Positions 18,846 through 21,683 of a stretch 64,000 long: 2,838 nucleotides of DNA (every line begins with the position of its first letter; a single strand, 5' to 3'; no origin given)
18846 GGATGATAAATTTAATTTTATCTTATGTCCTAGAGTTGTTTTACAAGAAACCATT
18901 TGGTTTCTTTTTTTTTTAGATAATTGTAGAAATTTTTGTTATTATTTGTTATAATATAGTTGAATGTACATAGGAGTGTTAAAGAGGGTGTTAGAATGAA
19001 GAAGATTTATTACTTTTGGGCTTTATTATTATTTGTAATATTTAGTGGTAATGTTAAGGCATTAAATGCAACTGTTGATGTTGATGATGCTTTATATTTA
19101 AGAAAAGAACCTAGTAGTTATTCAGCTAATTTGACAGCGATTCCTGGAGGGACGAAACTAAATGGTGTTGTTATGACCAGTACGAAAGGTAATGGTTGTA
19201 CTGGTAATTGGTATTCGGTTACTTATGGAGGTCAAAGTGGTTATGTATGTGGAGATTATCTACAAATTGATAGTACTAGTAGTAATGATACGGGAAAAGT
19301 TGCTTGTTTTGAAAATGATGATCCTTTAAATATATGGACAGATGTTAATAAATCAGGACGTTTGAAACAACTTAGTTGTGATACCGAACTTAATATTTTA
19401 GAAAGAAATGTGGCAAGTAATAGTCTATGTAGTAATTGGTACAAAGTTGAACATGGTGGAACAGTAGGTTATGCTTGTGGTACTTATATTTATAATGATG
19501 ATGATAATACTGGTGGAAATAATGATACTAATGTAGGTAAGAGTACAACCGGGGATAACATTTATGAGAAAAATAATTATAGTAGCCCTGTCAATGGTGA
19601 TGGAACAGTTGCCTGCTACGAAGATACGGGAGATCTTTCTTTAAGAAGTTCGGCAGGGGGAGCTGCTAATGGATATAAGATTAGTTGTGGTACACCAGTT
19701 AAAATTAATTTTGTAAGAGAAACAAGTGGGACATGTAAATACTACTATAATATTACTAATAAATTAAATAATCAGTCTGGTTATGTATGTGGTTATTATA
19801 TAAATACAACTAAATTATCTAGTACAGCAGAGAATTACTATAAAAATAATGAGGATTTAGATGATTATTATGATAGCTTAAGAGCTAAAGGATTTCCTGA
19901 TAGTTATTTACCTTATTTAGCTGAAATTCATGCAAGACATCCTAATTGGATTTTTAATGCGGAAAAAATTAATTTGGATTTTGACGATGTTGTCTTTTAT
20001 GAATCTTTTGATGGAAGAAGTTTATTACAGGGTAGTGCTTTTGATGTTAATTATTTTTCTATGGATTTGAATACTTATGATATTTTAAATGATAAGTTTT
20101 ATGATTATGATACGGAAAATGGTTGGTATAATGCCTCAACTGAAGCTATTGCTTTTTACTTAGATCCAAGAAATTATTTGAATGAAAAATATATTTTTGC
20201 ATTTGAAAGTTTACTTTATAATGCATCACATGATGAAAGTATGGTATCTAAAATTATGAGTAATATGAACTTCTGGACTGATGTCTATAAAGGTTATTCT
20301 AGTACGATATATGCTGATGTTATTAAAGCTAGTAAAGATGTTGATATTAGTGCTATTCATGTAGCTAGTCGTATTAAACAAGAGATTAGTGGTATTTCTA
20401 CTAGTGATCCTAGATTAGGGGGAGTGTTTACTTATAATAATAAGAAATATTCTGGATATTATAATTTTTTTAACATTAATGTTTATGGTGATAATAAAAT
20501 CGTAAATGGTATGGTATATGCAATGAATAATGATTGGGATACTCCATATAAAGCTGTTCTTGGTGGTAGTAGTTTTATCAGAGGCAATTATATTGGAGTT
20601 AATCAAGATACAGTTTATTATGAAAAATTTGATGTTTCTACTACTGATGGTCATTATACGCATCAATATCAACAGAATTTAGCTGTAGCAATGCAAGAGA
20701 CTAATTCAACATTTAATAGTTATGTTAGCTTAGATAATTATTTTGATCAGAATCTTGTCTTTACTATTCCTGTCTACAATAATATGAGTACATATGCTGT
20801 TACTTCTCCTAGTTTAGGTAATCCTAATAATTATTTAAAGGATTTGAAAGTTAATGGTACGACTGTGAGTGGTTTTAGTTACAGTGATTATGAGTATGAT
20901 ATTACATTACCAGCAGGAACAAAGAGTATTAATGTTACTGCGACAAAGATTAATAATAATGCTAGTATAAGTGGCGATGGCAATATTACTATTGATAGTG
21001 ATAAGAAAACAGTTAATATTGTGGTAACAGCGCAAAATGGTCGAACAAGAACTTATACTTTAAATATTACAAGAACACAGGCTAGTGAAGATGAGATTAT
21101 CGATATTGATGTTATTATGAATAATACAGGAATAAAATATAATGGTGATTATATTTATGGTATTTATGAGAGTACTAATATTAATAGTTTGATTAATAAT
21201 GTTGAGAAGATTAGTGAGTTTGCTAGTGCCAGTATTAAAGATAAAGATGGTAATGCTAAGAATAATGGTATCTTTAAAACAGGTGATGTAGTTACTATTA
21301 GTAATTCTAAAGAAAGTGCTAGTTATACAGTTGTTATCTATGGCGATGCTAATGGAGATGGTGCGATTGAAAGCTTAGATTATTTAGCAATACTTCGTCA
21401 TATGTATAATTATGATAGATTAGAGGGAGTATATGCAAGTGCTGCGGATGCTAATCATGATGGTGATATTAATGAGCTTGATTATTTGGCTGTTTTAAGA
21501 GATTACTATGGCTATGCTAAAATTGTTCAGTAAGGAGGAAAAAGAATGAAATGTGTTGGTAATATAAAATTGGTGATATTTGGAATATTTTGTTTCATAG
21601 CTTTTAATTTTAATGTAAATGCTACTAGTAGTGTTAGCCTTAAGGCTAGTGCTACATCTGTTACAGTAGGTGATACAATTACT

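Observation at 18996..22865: Dockerin-bearing SH3b cell-wall-hydrolase-like protein adjacent to a membrane-anchored cadherin-like surface protein: possible two-protein cell-surface complex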

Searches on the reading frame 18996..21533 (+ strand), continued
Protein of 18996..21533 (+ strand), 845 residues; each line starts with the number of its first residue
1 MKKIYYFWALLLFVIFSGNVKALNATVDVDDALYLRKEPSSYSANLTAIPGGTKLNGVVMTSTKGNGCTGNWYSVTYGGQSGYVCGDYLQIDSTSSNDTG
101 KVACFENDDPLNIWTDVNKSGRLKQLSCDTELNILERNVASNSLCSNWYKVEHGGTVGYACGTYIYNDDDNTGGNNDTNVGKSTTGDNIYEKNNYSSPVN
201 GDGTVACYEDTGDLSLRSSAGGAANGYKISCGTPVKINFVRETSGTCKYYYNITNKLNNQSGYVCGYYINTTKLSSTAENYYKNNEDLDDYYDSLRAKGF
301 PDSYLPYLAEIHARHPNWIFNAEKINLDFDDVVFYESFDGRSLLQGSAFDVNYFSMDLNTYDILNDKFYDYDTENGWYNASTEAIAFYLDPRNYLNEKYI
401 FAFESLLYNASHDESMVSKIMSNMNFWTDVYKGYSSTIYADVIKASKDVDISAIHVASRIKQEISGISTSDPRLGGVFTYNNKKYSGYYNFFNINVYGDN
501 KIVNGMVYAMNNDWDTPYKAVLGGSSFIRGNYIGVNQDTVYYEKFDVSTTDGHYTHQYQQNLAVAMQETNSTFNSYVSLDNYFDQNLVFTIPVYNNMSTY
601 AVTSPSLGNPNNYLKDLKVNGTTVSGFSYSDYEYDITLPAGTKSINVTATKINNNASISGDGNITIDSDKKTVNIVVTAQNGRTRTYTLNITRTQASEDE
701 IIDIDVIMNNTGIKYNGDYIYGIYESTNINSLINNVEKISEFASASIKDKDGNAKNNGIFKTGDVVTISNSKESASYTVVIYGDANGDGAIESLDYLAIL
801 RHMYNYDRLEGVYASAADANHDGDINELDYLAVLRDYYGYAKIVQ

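Call 12: find_homologous_proteins(query=window:18996-21533:+)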
Query window:18996-21533:+ (845 aa): 356 proteins with E <= 0.001 among 8000 candidates; the best 120 are listed.
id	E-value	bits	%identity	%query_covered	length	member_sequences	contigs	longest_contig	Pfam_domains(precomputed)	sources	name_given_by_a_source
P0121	0.0e+0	1894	100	100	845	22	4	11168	PF12733.14,PF00404.25,PF08239.18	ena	-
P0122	0.0e+0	1653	86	100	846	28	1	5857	PF00404.25,PF08239.18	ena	-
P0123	0.0e+0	1559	81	100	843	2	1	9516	PF12733.14,PF00404.25,PF08239.18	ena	-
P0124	0.0e+0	1279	67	100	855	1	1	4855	PF12733.14,PF00404.25,PF08239.18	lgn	-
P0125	0.0e+0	1273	67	100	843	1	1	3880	PF00404.25,PF13202.13,PF08239.18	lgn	-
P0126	0.0e+0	1222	63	100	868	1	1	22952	PF00404.25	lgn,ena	-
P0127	0.0e+0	1169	63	100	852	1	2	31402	PF00404.25,PF08239.18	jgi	-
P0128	0.0e+0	1148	62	100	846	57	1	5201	PF12733.14,PF00404.25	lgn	-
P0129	0.0e+0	1148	61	100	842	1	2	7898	PF12733.14,PF00404.25,PF00036.39,PF08239.18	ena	-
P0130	0.0e+0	1139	61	100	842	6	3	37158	PF12733.14,PF00404.25,PF00036.39,PF08239.18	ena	-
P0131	0.0e+0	1139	62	98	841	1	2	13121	PF12733.14,PF00404.25,PF00036.39,PF08239.18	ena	-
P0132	0.0e+0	1115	60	100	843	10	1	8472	PF00404.25,PF08239.18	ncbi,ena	-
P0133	0.0e+0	1090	58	100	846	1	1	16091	PF12733.14,PF00404.25,PF08239.18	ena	-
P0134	0.0e+0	1089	60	100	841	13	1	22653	PF12733.14,PF00404.25,PF00036.39,PF08239.18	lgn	-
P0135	0.0e+0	1085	59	100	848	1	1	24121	PF12733.14,PF00404.25,PF00036.39,PF08239.18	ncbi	ncbi:MAG: SH3 domain-containing protein [Bacilli bacterium]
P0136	0.0e+0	1065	58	98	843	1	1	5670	PF12733.14,PF00404.25,PF08239.18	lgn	-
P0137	0.0e+0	1036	56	99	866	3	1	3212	PF00404.25,PF13202.13,PF08239.18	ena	-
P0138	0.0e+0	1035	58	99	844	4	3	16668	PF12733.14,PF00404.25,PF00036.39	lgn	-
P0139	0.0e+0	1027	56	99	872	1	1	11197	PF12733.14,PF00404.25,PF08239.18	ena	-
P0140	0.0e+0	1026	56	99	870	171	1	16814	PF00404.25,PF00036.39,PF08239.18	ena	-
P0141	0.0e+0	1022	64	84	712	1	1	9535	PF12733.14,PF00404.25,PF00036.39,PF08239.18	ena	-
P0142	5.3e-297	1006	56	100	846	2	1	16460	PF12733.14,PF00404.25,PF00036.39,PF08239.18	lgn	-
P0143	9.0e-297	1005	55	100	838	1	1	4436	PF00404.25,PF08239.18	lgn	-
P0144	1.2e-295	1001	55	100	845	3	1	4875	PF12733.14,PF00404.25,PF00036.39,PF08239.18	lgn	-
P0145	3.8e-295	1000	55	100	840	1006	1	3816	PF12733.14,PF00404.25,PF08239.18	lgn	-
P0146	6.0e-294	996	55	100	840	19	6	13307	PF12733.14,PF00404.25,PF08239.18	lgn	-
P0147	1.2e-290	985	54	100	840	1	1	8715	PF12733.14,PF00404.25,PF08239.18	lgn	-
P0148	4.5e-290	983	60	88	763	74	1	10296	PF12733.14,PF00404.25,PF00036.39,PF08239.18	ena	-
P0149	9.6e-290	982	58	92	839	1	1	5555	PF12733.14,PF00404.25,PF08239.18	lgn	-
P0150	2.5e-289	981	54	100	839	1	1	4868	PF12733.14,PF00404.25,PF08239.18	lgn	-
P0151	6.0e-289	979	55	100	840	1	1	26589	PF00404.25,PF08239.18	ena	-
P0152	6.6e-289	979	55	100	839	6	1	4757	PF12733.14,PF00404.25,PF00036.39,PF08239.18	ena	-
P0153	2.2e-288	977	57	92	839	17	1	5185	PF12733.14,PF00404.25,PF08239.18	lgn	-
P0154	6.0e-288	976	59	88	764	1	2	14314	PF12733.14,PF00404.25,PF08239.18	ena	-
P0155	1.3e-287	975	54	100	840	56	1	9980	PF12733.14,PF00404.25,PF08239.18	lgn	-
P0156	2.4e-287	974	59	88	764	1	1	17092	PF12733.14,PF00404.25,PF08239.18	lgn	-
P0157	5.3e-287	973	55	99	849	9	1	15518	PF00404.25,PF08239.18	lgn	-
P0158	1.1e-286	972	59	88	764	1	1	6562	PF12733.14,PF00404.25,PF08239.18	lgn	-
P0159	1.5e-286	971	56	96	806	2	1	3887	PF12733.14,PF08239.18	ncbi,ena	-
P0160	3.2e-286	970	59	88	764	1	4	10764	PF12733.14,PF00404.25,PF08239.18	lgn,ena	-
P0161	1.2e-285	968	59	88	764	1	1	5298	PF12733.14,PF00404.25,PF08239.18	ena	-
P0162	3.2e-285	967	56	96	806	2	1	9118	PF12733.14,PF08239.18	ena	-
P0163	3.9e-285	967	59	88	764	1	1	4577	PF12733.14,PF00404.25,PF08239.18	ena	-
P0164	4.1e-285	967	59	88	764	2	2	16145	PF12733.14,PF00404.25,PF08239.18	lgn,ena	-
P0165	6.5e-285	966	58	88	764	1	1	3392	PF12733.14,PF00404.25,PF08239.18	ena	-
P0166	1.2e-284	965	59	89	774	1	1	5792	PF00404.25,PF00036.39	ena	-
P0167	1.3e-284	965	62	84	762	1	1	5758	PF12733.14,PF00404.25,PF08239.18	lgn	-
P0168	1.4e-284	965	58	88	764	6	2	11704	PF12733.14,PF00404.25,PF08239.18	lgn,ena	-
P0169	2.3e-284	964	58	88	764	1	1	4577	PF12733.14,PF00404.25,PF08239.18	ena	-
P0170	3.3e-284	964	60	88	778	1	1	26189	PF12733.14,PF13405.13,PF00404.25,PF08239.18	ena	-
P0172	1.0e-283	962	58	90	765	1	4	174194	PF12733.14,PF00404.25,PF08239.18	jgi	-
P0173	1.4e-283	962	56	96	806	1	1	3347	PF12733.14,PF08239.18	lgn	-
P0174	2.5e-283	961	53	97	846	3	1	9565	PF12733.14,PF00404.25,PF00036.39,PF08239.18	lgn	-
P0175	5.8e-283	960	54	100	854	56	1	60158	PF12733.14,PF13405.13,PF00404.25,PF00036.39,PF08239.18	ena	-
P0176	1.0e-282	959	53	100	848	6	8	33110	PF00404.25,PF08239.18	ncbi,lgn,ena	-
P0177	1.6e-281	955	55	96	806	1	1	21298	PF12733.14,PF08239.18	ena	-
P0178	4.1e-280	950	59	88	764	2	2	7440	PF12733.14,PF13405.13,PF00404.25,PF00036.39,PF08239.18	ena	-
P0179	3.7e-279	947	53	100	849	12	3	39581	PF00404.25,PF00036.39,PF08239.18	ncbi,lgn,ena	-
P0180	1.1e-278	945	54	96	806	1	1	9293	PF12733.14,PF08239.18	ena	-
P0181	7.1e-278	943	58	88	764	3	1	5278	PF12733.14,PF13405.13,PF00404.25,PF00036.39,PF08239.18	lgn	-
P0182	1.5e-277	942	53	100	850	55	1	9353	PF00404.25,PF00036.39,PF08239.18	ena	-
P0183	2.5e-277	941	58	88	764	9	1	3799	PF12733.14,PF00404.25,PF00036.39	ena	-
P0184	2.6e-277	941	58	88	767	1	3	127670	PF12733.14,PF00404.25,PF00036.39,PF08239.18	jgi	-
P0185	3.2e-277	941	58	88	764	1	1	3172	PF12733.14,PF13405.13,PF00404.25,PF00036.39,PF08239.18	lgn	-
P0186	1.6e-276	938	58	88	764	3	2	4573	PF12733.14,PF13405.13,PF00404.25,PF00036.39,PF08239.18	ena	-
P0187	3.8e-276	937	58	88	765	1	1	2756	PF00404.25,PF00036.39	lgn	-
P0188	6.5e-275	933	57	88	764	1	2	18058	PF12733.14,PF00404.25,PF00036.39,PF08239.18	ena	-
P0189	1.1e-273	929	53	100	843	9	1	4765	PF00404.25,PF08239.18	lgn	-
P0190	4.3e-273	927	53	91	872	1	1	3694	PF12733.14,PF00404.25,PF00036.39,PF08239.18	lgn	-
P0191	5.8e-273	926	58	88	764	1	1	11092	PF12733.14,PF00404.25,PF08239.18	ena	-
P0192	8.7e-273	926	57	88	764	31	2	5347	PF12733.14,PF13405.13,PF00404.25,PF00036.39,PF08239.18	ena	-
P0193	4.1e-272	924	57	88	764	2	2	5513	PF12733.14,PF00404.25,PF08239.18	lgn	-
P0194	4.5e-272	924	58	89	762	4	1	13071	PF12733.14,PF00404.25,PF08239.18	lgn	-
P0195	1.9e-270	918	56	88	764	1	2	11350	PF12733.14,PF00404.25,PF08239.18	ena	-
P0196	3.6e-270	917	57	88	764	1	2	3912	PF12733.14,PF00404.25,PF08239.18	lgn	-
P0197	5.5e-270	917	57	88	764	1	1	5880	PF12733.14,PF00404.25,PF08239.18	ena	-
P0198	2.1e-269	915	57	88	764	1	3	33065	PF12733.14,PF00404.25,PF08239.18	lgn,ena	-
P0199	8.9e-269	913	50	100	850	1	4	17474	PF12733.14,PF00404.25,PF08239.18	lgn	-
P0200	9.6e-269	912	57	88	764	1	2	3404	PF12733.14,PF00404.25,PF08239.18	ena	-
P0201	1.0e-268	912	57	88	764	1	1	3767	PF12733.14,PF00404.25,PF08239.18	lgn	-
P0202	3.4e-268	911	57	88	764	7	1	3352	PF12733.14,PF00404.25,PF08239.18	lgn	-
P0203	1.4e-267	909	57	88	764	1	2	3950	PF12733.14,PF00404.25,PF08239.18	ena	-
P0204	1.6e-267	908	56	89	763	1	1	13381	PF12733.14,PF00404.25,PF08239.18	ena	-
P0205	5.4e-267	907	56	88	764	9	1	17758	PF12733.14,PF00404.25,PF08239.18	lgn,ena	-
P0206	8.8e-267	906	56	88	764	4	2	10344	PF12733.14,PF00404.25,PF08239.18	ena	-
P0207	5.2e-266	903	53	92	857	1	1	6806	PF12733.14,PF00404.25,PF00036.39,PF08239.18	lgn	-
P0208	1.7e-265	902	58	86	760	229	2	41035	PF00404.25,PF08239.18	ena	-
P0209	2.0e-265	902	58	86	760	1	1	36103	PF00404.25,PF08239.18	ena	-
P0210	7.0e-265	900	56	88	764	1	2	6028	PF12733.14,PF00404.25,PF08239.18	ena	-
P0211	2.9e-264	898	55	89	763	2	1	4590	PF12733.14,PF00404.25,PF08239.18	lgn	-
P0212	1.5e-263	895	56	87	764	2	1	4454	PF00404.25,PF08239.18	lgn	-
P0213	6.7e-263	893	50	100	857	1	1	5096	PF12733.14,PF00404.25,PF00036.39,PF08239.18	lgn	-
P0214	9.3e-263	893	56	88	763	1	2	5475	PF12733.14,PF00404.25,PF00036.39,PF08239.18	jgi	-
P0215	9.6e-263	893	57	86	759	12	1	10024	PF00404.25,PF08239.18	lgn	-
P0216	5.8e-262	890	51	99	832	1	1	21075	PF00404.25,PF08239.18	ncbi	-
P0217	1.1e-261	889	50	100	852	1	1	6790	PF12733.14,PF00404.25,PF08239.18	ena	-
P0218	7.7e-259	880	56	85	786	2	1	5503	PF00404.25,PF00036.39,PF08239.18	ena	-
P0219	3.9e-258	877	55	85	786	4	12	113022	PF12733.14,PF00404.25,PF00036.39,PF08239.18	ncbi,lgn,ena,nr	ncbi:MAG: SH3 domain-containing protein [Bacilli bacterium]|nr:SH3 domain-containing protein [Bacill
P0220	3.1e-257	874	56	85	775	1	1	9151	PF00404.25,PF08239.18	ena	-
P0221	8.0e-256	870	49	100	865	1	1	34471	PF12733.14,PF00404.25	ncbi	-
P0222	3.2e-255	868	52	92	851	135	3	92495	PF12733.14,PF00404.25,PF00036.39,PF08239.18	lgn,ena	-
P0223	5.3e-252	857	54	85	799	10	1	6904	PF00404.25,PF00036.39,PF08239.18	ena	-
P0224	1.8e-251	855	55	85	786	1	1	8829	PF00404.25,PF00036.39,PF08239.18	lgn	-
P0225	2.0e-235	802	52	88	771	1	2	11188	PF00404.25,PF08239.18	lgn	-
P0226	1.1e-233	797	53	87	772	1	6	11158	PF00404.25,PF08239.18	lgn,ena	-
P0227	1.3e-231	790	52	87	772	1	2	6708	PF00404.25,PF08239.18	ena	-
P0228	2.7e-231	789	51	88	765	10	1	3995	PF00404.25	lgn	-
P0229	1.0e-229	783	51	87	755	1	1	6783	PF00404.25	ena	-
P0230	5.6e-228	778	51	88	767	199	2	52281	PF12733.14,PF00404.25,PF08239.18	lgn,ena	-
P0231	6.1e-227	774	51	85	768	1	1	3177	PF00404.25,PF08239.18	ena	-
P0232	6.9e-227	774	51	87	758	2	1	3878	PF00404.25,PF13202.13,PF08239.18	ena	-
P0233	5.0e-226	771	52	86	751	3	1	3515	PF12733.14,PF00404.25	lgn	-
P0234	9.1e-225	767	52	85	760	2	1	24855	PF00404.25,PF08239.18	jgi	-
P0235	2.9e-217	742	50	85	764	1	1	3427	PF00404.25,PF08239.18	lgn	-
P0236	1.0e-214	734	48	87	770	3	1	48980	PF00404.25,PF08239.18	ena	-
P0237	4.5e-214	732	50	86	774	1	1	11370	PF00404.25,PF08239.18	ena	-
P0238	1.6e-213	730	48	87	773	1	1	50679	PF00404.25,PF08239.18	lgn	-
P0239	5.1e-213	728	43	100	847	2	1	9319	PF12733.14,PF00404.25,PF08239.18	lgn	-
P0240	8.0e-213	728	43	100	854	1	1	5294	PF12733.14,PF00404.25,PF08239.18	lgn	-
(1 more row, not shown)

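Call 71: find_encoding_contigs(protein=window:18996-21533:+, flank=3000, max_places=4)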
Protein window:18996-21533:+ (845 aa): 3 contigs read that carry it; 2 places shown.
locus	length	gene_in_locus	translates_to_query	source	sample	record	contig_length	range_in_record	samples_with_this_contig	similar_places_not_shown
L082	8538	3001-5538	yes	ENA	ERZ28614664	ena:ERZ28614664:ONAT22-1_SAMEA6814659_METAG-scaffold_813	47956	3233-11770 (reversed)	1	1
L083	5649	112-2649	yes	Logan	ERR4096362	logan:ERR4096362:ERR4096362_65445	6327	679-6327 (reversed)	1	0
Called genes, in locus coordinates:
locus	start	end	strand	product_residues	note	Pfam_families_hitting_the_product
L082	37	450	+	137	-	-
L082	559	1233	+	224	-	-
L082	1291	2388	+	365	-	PF07690:MFS_1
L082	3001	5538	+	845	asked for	PF08239:SH3_3, PF12733:Cadherin-like (weak), PF00404:Dockerin_1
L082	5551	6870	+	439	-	PF12733:Cadherin-like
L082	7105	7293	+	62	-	-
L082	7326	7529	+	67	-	-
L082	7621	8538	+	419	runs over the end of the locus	PF11104:PilM_2 (faint), PF02491:SHS2_FTSA, PF14450:FtsA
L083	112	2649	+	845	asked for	PF08239:SH3_3, PF12733:Cadherin-like (weak), PF00404:Dockerin_1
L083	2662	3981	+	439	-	PF12733:Cadherin-like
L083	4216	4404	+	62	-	-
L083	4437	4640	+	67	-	-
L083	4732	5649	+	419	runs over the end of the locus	PF11104:PilM_2 (faint), PF02491:SHS2_FTSA, PF14450:FtsA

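Call 98: search_protein_families(library=phrogs, proteins=[window:18996-21533:+], max_evalue=0.001)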
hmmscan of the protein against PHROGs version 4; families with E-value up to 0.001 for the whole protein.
window:18996-21533:+ (845 aa): 2 families
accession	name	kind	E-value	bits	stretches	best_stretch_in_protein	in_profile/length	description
phrog_759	-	other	2.9e-10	40.5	1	486-565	523-598/625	tail associated cell-wall hydrolase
phrog_21853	-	unknown function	7.8e-09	36.2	1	477-567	299-384/409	-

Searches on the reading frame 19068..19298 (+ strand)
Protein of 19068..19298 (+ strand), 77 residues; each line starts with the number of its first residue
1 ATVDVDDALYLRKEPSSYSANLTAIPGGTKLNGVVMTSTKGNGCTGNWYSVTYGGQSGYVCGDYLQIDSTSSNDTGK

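Call 88: search_protein_families(library=pfam, proteins=[window:19068-19298:+], max_evalue=1)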
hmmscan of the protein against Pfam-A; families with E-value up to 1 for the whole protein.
window:19068-19298:+ (77 aa): 2 families
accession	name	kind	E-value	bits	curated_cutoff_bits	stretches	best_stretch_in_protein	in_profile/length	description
PF08239.17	SH3_3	-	3e-10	40.6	27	1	7-66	1-54/54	Bacterial SH3 domain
PF06347.19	SH3_4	-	0.014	15.5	24.1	1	44-60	32-49/56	Bacterial SH3 domain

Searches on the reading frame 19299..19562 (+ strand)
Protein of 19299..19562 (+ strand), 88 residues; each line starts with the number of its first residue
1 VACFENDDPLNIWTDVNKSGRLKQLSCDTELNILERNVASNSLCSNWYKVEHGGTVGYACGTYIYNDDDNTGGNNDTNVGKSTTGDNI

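Call 88: search_protein_families(library=pfam, proteins=[window:19299-19562:+], max_evalue=1)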
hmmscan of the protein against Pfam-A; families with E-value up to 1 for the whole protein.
window:19299-19562:+ (88 aa): 1 family
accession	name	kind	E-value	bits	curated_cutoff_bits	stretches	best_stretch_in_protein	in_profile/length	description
PF08239.17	SH3_3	-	9.5e-06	26.1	27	1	18-64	12-53/54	Bacterial SH3 domain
